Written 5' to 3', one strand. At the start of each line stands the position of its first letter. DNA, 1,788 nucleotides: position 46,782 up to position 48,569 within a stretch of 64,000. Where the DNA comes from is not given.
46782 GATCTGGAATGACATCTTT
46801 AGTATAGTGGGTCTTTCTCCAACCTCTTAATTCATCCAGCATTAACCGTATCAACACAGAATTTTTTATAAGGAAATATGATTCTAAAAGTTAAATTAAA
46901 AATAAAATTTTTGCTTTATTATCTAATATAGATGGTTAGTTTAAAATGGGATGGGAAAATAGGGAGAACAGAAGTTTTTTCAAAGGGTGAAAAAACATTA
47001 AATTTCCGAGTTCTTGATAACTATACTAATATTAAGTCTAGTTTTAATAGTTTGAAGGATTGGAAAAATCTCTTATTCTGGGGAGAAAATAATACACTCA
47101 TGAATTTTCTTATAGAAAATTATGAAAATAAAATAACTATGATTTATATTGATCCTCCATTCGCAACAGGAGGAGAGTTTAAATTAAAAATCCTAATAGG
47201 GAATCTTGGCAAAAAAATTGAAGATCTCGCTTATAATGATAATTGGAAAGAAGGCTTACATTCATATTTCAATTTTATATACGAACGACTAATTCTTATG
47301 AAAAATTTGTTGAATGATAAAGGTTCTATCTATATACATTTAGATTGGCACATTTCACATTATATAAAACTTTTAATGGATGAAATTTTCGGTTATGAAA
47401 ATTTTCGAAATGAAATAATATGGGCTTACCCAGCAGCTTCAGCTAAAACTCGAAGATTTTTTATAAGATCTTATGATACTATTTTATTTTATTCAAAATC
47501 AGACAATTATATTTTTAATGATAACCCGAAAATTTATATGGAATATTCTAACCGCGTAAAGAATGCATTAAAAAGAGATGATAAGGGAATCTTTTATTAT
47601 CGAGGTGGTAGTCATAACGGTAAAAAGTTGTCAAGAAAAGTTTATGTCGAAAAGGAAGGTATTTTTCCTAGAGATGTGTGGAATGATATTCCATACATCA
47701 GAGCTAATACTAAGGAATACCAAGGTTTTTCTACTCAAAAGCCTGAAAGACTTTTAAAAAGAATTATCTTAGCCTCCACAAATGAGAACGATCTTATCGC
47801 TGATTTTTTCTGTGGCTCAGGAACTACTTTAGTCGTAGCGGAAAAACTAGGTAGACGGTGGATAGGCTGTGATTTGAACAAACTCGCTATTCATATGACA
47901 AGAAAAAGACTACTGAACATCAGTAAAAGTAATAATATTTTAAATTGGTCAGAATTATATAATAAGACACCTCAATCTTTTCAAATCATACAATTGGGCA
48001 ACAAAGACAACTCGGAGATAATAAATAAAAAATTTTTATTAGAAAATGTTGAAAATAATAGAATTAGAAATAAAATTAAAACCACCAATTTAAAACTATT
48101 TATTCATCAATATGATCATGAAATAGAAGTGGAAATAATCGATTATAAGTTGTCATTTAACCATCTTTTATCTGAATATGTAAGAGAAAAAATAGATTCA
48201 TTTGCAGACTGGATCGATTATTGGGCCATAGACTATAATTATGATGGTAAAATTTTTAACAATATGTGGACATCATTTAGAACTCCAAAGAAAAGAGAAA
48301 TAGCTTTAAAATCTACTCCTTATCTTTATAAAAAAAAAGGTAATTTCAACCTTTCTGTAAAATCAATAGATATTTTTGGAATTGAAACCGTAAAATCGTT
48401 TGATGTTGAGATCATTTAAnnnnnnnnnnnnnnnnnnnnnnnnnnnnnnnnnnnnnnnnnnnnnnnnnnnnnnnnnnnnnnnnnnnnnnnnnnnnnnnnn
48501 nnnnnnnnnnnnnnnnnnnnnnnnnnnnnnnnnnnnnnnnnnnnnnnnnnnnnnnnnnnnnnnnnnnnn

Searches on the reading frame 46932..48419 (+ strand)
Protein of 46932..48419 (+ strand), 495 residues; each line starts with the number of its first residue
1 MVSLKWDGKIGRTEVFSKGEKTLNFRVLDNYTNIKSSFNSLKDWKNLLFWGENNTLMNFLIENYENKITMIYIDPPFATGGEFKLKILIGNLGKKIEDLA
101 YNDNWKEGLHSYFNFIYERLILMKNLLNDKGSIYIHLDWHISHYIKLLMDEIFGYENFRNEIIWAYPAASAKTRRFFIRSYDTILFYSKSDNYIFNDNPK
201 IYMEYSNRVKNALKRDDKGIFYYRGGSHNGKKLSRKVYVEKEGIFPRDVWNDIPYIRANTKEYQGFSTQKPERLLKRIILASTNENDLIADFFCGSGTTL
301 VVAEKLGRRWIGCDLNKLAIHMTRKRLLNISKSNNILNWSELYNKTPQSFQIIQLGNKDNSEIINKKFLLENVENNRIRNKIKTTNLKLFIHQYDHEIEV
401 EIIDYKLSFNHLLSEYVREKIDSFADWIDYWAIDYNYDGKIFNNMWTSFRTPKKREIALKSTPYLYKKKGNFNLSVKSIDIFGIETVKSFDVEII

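Call 19: find_encoding_contigs(protein=window:46932-48419:+, flank=10000, max_places=6)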
Protein window:46932-48419:+ (495 aa): 8 contigs read that carry it; 6 places shown.
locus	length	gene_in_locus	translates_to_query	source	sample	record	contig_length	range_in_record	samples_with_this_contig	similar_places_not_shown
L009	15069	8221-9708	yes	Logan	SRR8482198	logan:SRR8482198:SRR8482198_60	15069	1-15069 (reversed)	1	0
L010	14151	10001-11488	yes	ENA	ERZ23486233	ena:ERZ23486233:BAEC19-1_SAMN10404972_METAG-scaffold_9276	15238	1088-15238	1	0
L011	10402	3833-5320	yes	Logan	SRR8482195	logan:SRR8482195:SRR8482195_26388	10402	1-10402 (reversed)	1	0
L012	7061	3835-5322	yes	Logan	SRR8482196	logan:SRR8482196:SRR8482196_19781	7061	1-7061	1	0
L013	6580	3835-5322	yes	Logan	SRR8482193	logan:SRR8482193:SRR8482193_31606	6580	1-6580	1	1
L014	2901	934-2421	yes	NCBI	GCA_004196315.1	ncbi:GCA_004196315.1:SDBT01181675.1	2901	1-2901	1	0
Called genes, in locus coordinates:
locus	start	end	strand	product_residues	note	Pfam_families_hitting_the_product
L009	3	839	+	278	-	?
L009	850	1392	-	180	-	PF13238:AAA_18, PF13671:AAA_33 (weak), PF13207:AAA_17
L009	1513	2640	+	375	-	PF01398:JAB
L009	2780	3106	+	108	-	PF01918:Alba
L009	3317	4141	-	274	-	PF09335:VTT_dom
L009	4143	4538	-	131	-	-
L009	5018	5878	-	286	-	PF00483:NTP_transferase, PF12804:NTP_transf_3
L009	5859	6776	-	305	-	PF00557:Peptidase_M24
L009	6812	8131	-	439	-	PF01336:tRNA_anti-codon, PF00152:tRNA-synt_2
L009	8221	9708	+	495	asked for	PF01555:N6_N4_Mtase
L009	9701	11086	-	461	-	PF01142:TruD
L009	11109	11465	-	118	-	PF01981:PTH2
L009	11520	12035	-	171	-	-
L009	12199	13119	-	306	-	-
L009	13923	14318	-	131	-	PF01850:PIN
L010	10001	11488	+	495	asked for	PF01555:N6_N4_Mtase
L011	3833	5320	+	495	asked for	PF01555:N6_N4_Mtase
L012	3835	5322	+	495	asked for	PF01555:N6_N4_Mtase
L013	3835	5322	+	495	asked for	PF01555:N6_N4_Mtase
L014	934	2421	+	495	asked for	PF01555:N6_N4_Mtase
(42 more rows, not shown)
